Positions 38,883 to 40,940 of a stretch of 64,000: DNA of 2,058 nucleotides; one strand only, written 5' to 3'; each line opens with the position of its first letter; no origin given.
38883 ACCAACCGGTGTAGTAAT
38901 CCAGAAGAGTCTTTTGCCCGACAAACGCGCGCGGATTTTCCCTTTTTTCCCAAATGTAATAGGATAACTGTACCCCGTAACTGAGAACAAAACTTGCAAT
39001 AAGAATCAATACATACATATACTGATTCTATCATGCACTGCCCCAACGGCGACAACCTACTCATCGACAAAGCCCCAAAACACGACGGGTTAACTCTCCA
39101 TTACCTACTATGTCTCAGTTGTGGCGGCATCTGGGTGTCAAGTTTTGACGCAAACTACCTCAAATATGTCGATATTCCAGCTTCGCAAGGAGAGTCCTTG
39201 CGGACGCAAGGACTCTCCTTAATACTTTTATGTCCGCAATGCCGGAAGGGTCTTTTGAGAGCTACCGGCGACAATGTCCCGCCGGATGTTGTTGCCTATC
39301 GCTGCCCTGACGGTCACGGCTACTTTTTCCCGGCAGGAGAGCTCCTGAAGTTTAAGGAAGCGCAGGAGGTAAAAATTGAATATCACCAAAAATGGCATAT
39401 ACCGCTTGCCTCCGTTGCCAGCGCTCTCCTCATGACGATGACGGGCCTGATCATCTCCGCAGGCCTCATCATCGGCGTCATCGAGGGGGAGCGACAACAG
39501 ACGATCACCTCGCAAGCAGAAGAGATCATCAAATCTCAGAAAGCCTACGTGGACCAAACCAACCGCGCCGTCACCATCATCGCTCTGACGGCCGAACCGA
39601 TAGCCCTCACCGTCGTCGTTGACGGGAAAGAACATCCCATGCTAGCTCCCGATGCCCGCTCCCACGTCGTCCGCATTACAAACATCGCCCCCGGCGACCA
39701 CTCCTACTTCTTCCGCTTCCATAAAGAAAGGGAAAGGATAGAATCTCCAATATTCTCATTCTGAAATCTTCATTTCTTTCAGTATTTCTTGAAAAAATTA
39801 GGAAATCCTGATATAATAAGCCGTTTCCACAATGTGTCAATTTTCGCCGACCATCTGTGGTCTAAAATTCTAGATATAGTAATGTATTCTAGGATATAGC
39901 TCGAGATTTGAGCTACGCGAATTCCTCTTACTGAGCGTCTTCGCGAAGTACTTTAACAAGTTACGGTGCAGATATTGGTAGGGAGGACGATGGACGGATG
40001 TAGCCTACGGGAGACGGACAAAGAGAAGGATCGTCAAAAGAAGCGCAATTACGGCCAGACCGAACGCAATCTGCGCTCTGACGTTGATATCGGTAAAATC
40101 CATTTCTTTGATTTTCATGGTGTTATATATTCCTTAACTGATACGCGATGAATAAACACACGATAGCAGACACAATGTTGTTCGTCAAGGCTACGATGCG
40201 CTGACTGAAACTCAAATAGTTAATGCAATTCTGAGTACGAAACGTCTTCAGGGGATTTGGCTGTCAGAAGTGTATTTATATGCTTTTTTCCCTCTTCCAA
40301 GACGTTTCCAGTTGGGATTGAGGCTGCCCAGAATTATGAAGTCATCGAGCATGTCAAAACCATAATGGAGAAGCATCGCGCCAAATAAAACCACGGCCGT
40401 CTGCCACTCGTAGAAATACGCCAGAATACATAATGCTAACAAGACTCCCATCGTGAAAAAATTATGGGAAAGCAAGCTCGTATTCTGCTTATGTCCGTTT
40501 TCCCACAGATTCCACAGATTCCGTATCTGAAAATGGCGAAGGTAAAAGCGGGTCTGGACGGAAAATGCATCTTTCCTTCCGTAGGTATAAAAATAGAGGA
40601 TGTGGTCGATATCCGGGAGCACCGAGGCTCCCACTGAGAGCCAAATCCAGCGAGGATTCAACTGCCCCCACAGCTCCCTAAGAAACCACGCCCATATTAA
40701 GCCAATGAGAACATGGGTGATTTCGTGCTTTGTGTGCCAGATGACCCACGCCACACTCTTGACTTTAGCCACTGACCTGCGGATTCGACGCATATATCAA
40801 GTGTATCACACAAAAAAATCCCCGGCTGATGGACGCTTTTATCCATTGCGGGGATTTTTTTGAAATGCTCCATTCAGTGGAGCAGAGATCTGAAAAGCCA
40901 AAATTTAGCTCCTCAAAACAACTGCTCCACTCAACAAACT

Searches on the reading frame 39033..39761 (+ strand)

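Call 53: search_protein_families(library=pfam, proteins=[window:39033-39761:+], max_evalue=0.01)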
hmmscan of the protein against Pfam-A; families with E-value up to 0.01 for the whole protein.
window:39033-39761:+ (243 aa): 1 family
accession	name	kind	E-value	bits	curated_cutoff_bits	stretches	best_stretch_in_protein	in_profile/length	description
PF13453.11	Zn_ribbon_TFIIB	-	6.9e-06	25.8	22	0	67-109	2-40/41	Transcription factor zinc-finger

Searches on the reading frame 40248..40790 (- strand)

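Call 53: search_protein_families(library=pfam, proteins=[window:40248-40790:-], max_evalue=0.01)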
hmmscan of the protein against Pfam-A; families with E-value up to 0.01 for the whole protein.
window:40248-40790:- (180 aa): 1 family
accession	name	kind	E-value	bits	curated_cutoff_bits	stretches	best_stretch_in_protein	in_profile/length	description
PF04307.19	YdjM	-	1.4e-07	31.6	29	1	24-148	4-108/176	YdjM inner membrane protein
